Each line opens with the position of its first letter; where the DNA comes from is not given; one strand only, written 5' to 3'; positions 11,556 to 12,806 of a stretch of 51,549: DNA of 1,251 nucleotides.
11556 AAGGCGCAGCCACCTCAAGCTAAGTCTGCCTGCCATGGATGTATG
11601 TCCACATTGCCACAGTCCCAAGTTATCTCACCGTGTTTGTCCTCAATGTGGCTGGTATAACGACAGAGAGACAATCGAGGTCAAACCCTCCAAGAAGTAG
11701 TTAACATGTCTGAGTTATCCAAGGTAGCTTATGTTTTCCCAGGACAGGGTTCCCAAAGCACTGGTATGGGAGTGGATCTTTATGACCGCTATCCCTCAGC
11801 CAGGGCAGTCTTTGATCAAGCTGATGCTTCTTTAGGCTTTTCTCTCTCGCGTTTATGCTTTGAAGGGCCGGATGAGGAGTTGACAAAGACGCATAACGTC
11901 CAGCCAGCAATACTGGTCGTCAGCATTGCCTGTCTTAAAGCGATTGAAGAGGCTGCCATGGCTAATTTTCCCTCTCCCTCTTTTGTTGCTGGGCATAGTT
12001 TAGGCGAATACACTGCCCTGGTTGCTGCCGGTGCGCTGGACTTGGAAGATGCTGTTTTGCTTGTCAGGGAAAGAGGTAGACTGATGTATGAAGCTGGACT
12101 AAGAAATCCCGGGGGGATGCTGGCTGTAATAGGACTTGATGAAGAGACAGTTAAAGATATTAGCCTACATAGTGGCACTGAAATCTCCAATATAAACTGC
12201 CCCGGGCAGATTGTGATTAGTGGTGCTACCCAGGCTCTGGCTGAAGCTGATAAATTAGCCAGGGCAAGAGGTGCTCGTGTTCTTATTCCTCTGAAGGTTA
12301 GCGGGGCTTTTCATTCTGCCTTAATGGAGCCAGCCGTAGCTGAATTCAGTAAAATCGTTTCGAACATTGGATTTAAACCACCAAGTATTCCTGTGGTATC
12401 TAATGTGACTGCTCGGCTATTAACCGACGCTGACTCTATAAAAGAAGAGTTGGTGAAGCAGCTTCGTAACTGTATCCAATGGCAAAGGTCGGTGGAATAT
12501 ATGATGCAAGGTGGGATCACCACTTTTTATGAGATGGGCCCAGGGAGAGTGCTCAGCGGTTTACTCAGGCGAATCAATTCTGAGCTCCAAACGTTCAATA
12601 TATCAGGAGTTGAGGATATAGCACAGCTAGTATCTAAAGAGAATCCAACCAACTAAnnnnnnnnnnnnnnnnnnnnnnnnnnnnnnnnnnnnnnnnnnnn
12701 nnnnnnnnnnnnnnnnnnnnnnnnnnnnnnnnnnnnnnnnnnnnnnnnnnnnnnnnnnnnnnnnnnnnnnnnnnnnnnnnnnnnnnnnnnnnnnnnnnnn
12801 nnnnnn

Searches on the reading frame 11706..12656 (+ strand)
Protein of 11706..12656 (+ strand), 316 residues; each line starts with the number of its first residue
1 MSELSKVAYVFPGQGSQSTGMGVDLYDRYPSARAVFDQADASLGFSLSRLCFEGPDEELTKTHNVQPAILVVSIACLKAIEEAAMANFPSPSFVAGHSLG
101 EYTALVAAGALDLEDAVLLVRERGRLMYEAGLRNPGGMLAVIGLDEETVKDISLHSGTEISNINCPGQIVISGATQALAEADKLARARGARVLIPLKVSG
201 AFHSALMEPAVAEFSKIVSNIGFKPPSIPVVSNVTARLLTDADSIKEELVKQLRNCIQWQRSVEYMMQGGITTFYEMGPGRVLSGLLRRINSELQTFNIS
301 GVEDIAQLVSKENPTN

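Call 16: search_protein_families(library=ncbifam, proteins=[window:11706-12656:+], max_evalue=1e-8)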
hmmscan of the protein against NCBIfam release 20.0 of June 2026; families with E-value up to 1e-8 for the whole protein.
window:11706-12656:+ (316 aa): 8 families
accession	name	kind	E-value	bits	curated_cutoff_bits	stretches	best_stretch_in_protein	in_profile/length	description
TIGR00128.1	fabD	equivalog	1.6e-102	342.9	260.9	1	6-293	2-289/290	ACP S-malonyltransferase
TIGR03131.1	malonate_mdcH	equivalog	8.4e-67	225.7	297.9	1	8-305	2-290/297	malonate decarboxylase subunit epsilon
NF045894.1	PKS_plus_SDR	equivalog_domain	2.6e-58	197.7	1740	1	5-291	530-815/1515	type I polyketide synthase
TIGR02813.1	omega_3_PfaA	subfamily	2.5e-42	143.9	1010.1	1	3-290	577-879/2582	polyketide-type polyunsaturated fatty acid synthase PfaA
NF037941.1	PKS_NbtC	equivalog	2.7e-28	98.5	1150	1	5-278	95-371/1027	nocobactin polyketide synthase NbtC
NF037940.1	PKS_MbtD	equivalog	1.4e-27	96.2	1150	1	5-278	90-361/978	mycobactin polyketide synthase MbtD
NF040607.1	mycolic_Pks13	equivalog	1.1e-24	86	2100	1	8-282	666-945/1680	polyketide synthase Pks13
NF041183.1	Pks2_ls1_myc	equivalog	2.7e-20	70.9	2400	1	9-290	535-813/2086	sulfolipid-1 biosynthesis phthioceranic/hydroxyphthioceranic acid synthase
